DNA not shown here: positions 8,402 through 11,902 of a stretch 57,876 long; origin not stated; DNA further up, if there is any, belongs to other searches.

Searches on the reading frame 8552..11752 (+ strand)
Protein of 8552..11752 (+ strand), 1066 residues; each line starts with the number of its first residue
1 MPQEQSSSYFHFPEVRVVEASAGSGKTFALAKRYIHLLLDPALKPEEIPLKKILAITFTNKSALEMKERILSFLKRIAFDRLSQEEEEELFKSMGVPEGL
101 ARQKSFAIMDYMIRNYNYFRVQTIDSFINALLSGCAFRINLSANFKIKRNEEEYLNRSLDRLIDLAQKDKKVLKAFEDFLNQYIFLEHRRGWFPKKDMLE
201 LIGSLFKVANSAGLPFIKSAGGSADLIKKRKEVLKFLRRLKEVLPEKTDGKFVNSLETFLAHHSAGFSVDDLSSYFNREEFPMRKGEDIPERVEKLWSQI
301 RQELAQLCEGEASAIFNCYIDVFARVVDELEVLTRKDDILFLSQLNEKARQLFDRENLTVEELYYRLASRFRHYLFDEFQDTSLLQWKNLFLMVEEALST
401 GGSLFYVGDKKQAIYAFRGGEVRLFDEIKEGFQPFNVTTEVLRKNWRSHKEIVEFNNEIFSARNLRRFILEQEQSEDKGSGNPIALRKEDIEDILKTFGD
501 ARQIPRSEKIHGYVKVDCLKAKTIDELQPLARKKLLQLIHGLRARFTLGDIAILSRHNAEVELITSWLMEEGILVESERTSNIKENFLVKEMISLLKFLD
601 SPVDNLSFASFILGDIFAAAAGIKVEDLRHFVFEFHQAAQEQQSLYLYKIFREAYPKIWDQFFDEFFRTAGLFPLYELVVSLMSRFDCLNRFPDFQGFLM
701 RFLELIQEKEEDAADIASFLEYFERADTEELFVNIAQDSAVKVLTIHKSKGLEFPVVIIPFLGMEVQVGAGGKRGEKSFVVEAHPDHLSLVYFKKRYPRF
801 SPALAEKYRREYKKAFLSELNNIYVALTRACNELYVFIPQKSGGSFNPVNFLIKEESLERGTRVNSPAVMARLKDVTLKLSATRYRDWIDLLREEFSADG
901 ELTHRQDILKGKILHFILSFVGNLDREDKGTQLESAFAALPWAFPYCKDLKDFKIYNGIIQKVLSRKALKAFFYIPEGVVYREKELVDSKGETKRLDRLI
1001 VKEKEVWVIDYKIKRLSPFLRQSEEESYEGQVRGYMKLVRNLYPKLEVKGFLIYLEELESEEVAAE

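Call 63: search_protein_families(library=pfam, proteins=[window:8552-11752:+], max_evalue=0.00001)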
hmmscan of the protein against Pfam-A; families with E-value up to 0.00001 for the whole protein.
window:8552-11752:+ (1066 aa): 5 families
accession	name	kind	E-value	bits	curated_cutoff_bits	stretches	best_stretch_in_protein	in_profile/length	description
PF00580.27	UvrD-helicase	-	1.1e-40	140.4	23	1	3-432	3-270/271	UvrD/REP helicase N-terminal domain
PF13361.12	UvrD_C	-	1.3e-20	74.6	25.6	2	702-837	248-346/350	UvrD-like helicase C-terminal domain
PF13245.12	AAA_19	-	3.6e-10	40.6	25.1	0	15-75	13-64/134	AAA domain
PF13538.12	UvrD_C_2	-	1.1e-07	32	27.4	0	743-759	4-20/52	UvrD-like helicase C-terminal domain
PF13087.12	AAA_12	-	6.3e-06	26.3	27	0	425-569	6-130/195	AAA domain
